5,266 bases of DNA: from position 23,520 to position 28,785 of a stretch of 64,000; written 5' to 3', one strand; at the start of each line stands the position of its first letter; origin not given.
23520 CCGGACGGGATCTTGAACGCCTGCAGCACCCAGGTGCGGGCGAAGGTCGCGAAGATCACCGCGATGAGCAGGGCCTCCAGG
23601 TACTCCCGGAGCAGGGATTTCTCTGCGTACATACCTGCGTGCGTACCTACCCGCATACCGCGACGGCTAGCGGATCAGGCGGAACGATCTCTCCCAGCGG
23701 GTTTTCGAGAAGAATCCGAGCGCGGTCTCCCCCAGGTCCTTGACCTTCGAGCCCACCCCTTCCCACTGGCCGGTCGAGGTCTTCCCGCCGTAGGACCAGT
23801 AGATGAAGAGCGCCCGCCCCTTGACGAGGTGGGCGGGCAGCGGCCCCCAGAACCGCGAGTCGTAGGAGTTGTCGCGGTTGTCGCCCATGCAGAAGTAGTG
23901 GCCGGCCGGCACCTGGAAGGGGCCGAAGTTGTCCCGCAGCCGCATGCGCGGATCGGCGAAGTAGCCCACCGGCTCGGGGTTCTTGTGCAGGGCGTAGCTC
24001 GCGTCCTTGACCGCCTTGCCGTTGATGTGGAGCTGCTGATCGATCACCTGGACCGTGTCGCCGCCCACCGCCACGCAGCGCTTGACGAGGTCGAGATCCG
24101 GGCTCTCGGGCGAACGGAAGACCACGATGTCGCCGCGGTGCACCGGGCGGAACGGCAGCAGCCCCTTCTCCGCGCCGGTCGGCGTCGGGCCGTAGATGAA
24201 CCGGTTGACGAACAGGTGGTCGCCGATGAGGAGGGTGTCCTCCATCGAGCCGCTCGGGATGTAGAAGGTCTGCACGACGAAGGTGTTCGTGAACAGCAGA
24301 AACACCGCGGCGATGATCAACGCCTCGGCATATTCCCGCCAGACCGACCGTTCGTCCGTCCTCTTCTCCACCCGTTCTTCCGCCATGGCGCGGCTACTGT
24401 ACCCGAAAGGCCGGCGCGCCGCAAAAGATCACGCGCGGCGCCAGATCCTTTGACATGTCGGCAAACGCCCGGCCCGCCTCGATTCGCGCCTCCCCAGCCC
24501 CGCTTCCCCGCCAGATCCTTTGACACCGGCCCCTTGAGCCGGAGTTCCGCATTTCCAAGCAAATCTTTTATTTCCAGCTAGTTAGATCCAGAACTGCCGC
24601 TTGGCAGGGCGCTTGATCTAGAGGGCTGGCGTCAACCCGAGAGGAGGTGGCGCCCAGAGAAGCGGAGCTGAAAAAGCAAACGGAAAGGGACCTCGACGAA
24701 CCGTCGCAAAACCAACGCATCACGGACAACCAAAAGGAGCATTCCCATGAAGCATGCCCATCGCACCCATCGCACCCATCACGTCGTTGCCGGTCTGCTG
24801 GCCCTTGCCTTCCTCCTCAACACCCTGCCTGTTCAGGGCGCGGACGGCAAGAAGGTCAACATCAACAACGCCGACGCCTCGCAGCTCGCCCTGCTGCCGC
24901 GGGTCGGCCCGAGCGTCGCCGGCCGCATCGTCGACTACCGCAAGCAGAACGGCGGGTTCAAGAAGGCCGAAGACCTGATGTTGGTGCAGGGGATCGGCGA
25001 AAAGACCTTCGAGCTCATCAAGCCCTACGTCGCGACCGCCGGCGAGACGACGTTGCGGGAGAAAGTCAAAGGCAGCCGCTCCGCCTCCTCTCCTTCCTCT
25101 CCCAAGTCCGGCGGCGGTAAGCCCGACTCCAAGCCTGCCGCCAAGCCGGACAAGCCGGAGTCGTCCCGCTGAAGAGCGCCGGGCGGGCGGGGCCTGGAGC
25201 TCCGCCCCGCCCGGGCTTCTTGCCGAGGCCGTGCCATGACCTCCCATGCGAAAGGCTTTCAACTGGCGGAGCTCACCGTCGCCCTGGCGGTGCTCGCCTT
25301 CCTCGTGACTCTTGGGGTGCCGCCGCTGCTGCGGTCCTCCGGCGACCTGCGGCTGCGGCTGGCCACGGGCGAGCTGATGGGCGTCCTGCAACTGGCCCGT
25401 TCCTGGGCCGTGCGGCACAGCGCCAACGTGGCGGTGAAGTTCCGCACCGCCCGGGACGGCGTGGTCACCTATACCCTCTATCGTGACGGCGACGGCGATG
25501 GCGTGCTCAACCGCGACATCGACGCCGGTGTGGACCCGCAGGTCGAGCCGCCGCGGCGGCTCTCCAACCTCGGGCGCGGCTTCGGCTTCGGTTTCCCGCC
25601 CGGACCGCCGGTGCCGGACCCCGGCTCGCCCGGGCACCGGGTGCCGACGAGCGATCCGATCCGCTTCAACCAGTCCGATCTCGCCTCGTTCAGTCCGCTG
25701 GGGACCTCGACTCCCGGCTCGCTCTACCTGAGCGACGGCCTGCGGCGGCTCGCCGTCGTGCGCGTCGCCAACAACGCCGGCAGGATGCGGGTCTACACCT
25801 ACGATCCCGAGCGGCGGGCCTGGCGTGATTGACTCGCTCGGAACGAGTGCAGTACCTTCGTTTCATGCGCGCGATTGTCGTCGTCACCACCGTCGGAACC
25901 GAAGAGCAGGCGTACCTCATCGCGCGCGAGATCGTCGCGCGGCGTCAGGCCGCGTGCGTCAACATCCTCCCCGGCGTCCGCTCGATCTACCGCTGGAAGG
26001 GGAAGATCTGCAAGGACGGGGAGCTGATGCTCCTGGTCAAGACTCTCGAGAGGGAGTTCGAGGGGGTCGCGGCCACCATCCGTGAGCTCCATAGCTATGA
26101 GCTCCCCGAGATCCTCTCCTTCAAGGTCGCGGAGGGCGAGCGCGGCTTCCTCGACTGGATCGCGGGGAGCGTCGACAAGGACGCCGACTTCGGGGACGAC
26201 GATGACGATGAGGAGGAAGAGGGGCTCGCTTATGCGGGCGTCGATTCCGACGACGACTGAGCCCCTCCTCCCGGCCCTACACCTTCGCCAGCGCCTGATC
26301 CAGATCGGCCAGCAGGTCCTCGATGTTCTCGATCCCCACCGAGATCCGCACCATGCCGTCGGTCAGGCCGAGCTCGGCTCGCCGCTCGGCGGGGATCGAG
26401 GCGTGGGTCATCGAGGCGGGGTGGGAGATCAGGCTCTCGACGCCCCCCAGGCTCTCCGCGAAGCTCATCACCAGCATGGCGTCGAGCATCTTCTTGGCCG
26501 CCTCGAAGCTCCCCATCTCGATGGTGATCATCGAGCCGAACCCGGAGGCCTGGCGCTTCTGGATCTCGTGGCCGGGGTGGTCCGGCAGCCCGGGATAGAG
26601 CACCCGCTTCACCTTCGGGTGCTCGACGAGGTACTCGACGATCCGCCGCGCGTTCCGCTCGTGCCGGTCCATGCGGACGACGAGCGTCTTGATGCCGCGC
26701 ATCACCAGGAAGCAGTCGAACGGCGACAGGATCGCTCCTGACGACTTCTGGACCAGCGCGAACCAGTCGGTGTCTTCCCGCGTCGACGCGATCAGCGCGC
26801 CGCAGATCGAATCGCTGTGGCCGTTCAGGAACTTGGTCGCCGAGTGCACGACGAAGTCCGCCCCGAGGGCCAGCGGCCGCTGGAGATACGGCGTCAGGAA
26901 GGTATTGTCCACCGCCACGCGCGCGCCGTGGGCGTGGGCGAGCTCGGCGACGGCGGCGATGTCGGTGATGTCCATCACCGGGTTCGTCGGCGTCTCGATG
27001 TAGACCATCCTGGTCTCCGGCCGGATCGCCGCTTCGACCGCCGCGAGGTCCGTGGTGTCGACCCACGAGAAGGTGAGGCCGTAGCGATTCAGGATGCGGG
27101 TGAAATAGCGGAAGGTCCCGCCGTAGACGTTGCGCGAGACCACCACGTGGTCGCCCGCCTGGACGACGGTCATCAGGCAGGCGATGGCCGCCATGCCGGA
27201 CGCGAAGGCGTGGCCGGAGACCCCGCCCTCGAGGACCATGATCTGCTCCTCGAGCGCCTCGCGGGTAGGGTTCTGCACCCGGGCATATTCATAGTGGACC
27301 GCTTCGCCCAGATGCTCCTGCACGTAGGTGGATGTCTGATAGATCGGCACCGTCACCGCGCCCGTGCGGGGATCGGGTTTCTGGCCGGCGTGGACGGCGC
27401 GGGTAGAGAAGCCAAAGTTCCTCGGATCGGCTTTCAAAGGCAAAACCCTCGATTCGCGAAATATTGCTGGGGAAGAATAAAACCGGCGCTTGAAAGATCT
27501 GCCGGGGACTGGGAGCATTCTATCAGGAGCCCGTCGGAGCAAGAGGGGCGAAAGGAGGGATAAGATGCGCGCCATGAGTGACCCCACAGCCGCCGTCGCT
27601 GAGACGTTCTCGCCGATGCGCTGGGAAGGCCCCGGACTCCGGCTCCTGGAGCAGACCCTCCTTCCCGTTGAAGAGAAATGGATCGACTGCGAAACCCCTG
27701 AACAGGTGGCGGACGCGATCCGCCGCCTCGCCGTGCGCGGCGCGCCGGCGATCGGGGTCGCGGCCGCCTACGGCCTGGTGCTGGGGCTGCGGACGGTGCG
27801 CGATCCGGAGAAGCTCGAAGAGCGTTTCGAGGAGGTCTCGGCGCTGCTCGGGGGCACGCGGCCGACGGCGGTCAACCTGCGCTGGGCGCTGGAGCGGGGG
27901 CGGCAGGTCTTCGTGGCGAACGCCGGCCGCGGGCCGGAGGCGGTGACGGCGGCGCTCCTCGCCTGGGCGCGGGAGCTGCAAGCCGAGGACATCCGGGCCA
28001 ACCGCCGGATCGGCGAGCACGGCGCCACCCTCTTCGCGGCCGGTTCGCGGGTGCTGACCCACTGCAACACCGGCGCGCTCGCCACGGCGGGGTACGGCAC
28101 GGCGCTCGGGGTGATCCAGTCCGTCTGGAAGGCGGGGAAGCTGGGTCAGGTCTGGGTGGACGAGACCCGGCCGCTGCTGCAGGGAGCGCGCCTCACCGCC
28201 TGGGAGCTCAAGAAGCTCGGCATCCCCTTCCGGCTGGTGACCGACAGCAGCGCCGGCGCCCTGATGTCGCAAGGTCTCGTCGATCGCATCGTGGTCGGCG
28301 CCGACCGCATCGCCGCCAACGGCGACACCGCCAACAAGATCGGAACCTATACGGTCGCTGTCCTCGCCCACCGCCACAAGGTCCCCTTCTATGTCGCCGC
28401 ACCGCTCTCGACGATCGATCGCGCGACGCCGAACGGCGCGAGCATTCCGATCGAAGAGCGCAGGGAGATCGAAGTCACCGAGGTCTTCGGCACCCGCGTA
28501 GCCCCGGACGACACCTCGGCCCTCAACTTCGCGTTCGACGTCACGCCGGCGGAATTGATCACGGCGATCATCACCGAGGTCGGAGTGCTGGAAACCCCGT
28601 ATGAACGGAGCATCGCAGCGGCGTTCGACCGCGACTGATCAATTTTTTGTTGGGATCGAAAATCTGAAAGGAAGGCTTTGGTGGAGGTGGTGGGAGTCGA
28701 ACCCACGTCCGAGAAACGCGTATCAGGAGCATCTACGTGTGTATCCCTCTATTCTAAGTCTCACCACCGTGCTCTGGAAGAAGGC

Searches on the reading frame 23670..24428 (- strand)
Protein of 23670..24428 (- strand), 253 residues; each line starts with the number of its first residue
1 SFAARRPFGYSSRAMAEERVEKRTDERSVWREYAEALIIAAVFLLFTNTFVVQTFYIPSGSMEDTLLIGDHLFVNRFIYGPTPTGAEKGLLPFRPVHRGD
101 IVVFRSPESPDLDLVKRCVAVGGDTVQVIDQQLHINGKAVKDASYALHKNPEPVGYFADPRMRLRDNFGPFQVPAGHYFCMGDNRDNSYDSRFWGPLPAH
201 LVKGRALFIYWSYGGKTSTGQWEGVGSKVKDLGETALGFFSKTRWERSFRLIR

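Call 37: search_protein_families(library=ncbifam, max_evalue=1e-8, proteins=[window:23670-24428:-])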
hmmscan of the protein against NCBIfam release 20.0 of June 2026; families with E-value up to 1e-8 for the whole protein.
window:23670-24428:- (253 aa): 3 families
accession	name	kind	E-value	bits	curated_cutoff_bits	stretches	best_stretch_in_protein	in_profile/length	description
TIGR02227.1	sigpep_I_bact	equivalog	9.8e-46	155.6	47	1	36-212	4-160/162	signal peptidase I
NF008114.0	PRK10861.1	equivalog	1e-36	126.9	277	2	15-137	45-169/324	signal peptidase I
TIGR02771.1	TraF_Ti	equivalog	4.2e-11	42.7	100.25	1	113-206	83-165/171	conjugative transfer signal peptidase TraF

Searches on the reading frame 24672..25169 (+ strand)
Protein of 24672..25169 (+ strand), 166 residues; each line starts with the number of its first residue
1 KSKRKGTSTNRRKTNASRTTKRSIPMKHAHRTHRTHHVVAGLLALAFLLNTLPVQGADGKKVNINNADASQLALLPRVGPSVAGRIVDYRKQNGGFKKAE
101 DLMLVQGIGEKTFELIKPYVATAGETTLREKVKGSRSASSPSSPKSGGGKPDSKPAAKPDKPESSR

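Call 37: search_protein_families(library=ncbifam, max_evalue=1e-8, proteins=[window:24672-25169:+])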
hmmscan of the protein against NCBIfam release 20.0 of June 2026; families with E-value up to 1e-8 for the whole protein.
window:24672-25169:+ (166 aa): 2 families
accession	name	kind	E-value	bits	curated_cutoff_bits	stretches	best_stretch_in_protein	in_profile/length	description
TIGR01259.1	comE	subfamily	4e-18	65.5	152.35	1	55-121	53-119/120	comEA protein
TIGR00426.1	TIGR00426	subfamily_domain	4.5e-17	61.9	53.1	1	58-118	4-65/69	competence protein ComEA helix-hairpin-helix repeat region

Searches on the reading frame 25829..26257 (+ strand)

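Call 37: search_protein_families(library=ncbifam, max_evalue=1e-8, proteins=[window:25829-26257:+])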
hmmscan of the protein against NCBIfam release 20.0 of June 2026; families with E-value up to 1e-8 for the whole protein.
window:25829-26257:+ (143 aa): 2 families
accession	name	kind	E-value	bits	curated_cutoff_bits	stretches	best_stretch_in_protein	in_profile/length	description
NF041095.1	dival_cat_tol_CutA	equivalog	1.4e-28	98.9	120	1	16-114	2-99/100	divalent-cation tolerance protein CutA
NF007930.0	PRK10645.1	equivalog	2.2e-21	76.1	145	1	12-114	10-112/114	divalent cation tolerance protein CutA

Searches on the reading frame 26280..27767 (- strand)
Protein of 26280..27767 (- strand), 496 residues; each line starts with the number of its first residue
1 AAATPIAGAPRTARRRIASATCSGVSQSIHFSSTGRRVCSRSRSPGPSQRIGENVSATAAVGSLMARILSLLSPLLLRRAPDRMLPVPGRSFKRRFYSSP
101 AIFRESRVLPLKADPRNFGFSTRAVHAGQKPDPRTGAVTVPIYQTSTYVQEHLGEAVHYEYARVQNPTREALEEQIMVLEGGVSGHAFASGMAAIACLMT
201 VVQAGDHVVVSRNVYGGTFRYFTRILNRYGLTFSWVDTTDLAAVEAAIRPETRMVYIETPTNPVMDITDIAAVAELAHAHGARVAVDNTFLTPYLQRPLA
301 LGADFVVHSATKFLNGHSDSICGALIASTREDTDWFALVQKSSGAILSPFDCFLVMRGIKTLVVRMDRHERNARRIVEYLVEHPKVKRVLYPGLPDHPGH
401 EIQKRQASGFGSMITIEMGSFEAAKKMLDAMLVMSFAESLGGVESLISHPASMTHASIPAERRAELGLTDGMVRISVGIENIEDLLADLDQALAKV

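Call 18: search_protein_families(library=ncbifam, proteins=[window:26280-27767:-])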
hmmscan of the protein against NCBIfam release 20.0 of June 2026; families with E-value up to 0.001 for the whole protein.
window:26280-27767:- (496 aa): 60 families (the best 25 are shown)
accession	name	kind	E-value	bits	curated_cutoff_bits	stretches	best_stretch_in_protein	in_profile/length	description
NF005810.0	PRK07671.1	equivalog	3.7e-157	523.2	594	1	122-494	5-377/377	bifunctional cystathionine gamma-lyase/homocysteine desulfhydrase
NF005871.0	PRK07811.1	equivalog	9.6e-153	508.3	513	1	115-495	8-388/389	cystathionine gamma-synthase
NF005976.0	PRK08064.1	equivalog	7.1e-144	479.5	627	1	117-496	4-383/390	cystathionine beta-lyase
NF004821.0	PRK06176.1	equivalog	3.9e-141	470.3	642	1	120-495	3-378/380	cystathionine gamma-synthase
TIGR01328.1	met_gam_lyase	equivalog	5.9e-129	430.3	549.7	1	119-495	3-390/391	methionine gamma-lyase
NF005695.0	PRK07503.1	equivalog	6.3e-128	426.9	666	1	116-495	6-396/403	methionine gamma-lyase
TIGR02080.1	O_succ_thio_ly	equivalog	8.6e-124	413.1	504.55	1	121-495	5-381/382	cystathionine gamma-synthase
NF004876.0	PRK06234.1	subfamily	1.2e-122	409.8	666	1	116-495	5-397/400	methionine gamma-lyase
TIGR01329.1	cysta_beta_ly_E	equivalog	1.1e-120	402.8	487.5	1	121-495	2-380/383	cystathionine beta-lyase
NF006095.0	PRK08247.1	equivalog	2.5e-120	401.6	585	1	121-496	7-366/369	methionine biosynthesis PLP-dependent protein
NF043007.1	CysBLyMetC_Staph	equivalog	2.4e-117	392.1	700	1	137-495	21-374/378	cystathionine beta-lyase MetC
TIGR01325.1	O_suc_HS_sulf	equivalog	5.3e-117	390.6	510.05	1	151-493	38-380/380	O-succinylhomoserine sulfhydrylase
NF006003.0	PRK08133.1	equivalog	4.1e-113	378.1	522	1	113-494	5-395/396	O-succinylhomoserine sulfhydrylase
NF006463.0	PRK08861.1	equivalog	8.1e-113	377.2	670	1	121-495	7-383/388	O-succinylhomoserine (thiol)-lyase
NF005263.0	PRK06767.1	equivalog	8.5e-113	377.3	617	1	120-496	6-386/392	methionine gamma-lyase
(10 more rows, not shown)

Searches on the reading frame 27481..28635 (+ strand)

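Call 37: search_protein_families(library=ncbifam, max_evalue=1e-8, proteins=[window:27481-28635:+])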
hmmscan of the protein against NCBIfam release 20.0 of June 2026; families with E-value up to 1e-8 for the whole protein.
window:27481-28635:+ (385 aa): 8 families
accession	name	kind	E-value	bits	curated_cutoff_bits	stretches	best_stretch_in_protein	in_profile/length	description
NF004326.0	PRK05720.1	subfamily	9e-135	449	271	1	38-384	5-354/358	s-methyl-5-thioribose-1-phosphate isomerase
TIGR00512.1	salvage_mtnA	equivalog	6.4e-129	429.7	279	1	46-371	3-334/335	S-methyl-5-thioribose-1-phosphate isomerase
TIGR00524.1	eIF-2B_rel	subfamily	2.6e-110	368.3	185.85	1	70-371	1-302/303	S-methyl-5-thioribose-1-phosphate isomerase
NF004700.0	PRK06036.1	equivalog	3.1e-99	332.2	528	1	49-376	7-334/339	S-methyl-5-thioribose-1-phosphate isomerase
NF004436.0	PRK05772.1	equivalog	3.5e-82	276.5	521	1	43-379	16-358/363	S-methyl-5-thioribose-1-phosphate isomerase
TIGR00511.1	ribulose_e2b2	equivalog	8.3e-52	176.3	314.1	1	75-370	4-286/301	ribose 1,5-bisphosphate isomerase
NF006210.0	PRK08335.1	equivalog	3.9e-22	78.8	339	1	167-374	89-273/275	translation initiation factor IF-2B subunit alpha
NF004994.0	PRK06372.1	equivalog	7e-14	51.8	249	1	215-371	103-247/253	translation initiation factor IF-2B subunit delta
